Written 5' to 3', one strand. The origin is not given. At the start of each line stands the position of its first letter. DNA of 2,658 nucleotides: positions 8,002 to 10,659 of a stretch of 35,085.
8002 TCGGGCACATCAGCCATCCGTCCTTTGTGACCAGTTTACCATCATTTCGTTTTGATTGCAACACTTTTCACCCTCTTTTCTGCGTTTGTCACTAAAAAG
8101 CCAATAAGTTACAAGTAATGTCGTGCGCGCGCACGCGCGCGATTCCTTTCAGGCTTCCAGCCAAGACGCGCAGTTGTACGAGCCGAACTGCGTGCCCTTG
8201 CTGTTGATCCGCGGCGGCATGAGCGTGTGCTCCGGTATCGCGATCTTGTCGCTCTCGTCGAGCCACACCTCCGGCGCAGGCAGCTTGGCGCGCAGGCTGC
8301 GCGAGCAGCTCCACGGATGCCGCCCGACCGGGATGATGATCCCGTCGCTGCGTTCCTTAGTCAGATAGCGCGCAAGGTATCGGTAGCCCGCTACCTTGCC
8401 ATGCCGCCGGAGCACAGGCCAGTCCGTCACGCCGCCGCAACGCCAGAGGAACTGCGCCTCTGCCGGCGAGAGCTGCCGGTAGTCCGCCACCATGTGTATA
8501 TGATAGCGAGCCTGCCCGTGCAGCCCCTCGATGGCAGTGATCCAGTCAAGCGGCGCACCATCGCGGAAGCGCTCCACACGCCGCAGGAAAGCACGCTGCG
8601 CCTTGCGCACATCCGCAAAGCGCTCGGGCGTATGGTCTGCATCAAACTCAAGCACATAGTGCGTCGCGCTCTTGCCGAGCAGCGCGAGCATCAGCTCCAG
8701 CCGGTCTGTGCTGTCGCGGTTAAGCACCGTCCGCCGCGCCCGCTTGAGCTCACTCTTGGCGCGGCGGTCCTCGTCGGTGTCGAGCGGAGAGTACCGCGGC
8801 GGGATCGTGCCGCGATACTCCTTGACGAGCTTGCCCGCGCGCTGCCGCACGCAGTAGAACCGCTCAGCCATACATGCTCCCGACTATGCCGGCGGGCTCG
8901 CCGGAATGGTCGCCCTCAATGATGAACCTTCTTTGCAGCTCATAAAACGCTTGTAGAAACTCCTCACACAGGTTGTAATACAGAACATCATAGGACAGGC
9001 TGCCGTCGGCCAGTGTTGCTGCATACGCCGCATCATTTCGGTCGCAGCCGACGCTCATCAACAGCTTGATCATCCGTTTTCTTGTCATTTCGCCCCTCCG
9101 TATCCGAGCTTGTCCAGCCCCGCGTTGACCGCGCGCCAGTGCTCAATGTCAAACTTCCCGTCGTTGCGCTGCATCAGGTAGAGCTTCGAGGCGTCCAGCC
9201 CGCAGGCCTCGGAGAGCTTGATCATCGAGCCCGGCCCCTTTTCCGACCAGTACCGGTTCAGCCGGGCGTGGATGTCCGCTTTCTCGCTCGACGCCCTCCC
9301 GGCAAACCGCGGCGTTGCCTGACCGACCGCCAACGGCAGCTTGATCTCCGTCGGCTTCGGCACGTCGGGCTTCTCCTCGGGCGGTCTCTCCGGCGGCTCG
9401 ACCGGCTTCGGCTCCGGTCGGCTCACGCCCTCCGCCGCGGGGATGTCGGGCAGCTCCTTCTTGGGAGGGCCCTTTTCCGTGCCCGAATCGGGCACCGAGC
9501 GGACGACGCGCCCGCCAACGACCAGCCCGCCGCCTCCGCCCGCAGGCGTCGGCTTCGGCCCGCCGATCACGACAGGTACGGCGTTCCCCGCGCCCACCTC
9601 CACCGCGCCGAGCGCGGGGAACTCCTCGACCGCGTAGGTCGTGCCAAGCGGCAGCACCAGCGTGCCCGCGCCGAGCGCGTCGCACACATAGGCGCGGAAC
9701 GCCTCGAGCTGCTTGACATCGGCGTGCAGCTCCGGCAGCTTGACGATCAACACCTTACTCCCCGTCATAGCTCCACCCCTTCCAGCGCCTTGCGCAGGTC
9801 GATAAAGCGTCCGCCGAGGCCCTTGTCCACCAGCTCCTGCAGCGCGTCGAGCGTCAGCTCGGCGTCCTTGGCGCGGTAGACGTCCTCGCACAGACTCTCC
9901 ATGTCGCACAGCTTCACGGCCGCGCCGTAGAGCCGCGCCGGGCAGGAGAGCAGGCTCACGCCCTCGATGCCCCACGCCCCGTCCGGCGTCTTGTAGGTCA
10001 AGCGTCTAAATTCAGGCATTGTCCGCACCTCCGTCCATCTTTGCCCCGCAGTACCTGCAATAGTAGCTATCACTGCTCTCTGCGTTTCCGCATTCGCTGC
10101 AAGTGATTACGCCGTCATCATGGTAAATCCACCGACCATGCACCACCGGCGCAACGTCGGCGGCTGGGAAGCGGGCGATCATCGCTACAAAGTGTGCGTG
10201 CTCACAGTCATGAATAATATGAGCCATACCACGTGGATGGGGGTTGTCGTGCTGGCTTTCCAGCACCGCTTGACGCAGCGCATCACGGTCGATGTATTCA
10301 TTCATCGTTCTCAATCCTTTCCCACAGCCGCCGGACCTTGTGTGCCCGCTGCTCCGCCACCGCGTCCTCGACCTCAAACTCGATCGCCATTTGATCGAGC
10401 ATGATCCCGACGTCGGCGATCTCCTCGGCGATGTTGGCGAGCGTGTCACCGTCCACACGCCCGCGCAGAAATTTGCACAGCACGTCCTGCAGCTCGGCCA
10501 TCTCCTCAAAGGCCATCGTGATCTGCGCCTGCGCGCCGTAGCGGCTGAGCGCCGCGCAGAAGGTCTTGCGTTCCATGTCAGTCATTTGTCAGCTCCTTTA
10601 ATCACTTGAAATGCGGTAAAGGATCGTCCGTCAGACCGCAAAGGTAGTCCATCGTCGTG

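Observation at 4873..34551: Dispersed, over-represented 17-bp palindrome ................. (5 perfect + 3 near copies)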

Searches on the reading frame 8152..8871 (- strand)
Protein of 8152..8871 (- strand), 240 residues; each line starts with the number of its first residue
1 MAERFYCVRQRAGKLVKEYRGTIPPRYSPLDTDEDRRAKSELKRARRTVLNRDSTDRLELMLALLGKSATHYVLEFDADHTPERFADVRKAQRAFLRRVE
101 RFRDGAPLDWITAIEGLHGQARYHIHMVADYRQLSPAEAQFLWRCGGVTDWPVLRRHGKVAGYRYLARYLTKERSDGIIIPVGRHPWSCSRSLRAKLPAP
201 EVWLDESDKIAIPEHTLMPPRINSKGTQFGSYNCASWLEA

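Call 13: search_protein_families(library=pfam, proteins=[window:8152-8871:-], max_evalue=0.01)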
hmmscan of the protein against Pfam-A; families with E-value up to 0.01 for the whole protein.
window:8152-8871:- (240 aa): 1 family
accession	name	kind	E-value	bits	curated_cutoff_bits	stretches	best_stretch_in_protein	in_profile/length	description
PF23343.2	REP_ORF2-G2P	-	0.00021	22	27.8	1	80-173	14-98/99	Replication-associated protein ORF2/G2P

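Call 94: search_protein_families(library=ncbifam, proteins=[window:8152-8871:-], max_evalue=0.01)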
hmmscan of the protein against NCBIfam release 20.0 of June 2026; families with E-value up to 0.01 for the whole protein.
window:8152-8871:- (240 aa): 0 families

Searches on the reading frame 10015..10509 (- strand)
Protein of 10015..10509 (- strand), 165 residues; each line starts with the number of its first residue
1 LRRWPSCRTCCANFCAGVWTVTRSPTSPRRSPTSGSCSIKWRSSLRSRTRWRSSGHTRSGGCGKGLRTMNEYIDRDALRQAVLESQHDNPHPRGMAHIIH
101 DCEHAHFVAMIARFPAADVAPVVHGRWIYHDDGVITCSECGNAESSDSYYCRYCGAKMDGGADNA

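Call 18: search_protein_families(library=pfam, proteins=[window:10015-10509:-], max_evalue=0.01)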
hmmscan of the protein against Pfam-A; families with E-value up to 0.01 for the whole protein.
window:10015-10509:- (165 aa): 4 families
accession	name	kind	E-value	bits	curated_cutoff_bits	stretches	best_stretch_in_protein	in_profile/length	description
PF13248.11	Zn_ribbon_3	-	0.0013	18.6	27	1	135-158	3-26/26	zinc-ribbon domain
PF13408.12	Zn_ribbon_recom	-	0.0019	19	25.3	0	41-84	19-55/58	Recombinase zinc beta ribbon domain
PF17032.10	Zn_ribbon_15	-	0.0049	18.1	28.9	1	128-155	46-73/73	zinc-ribbon family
PF12773.13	DZR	-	0.0059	17.2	27.3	1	137-158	1-22/45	Double zinc ribbon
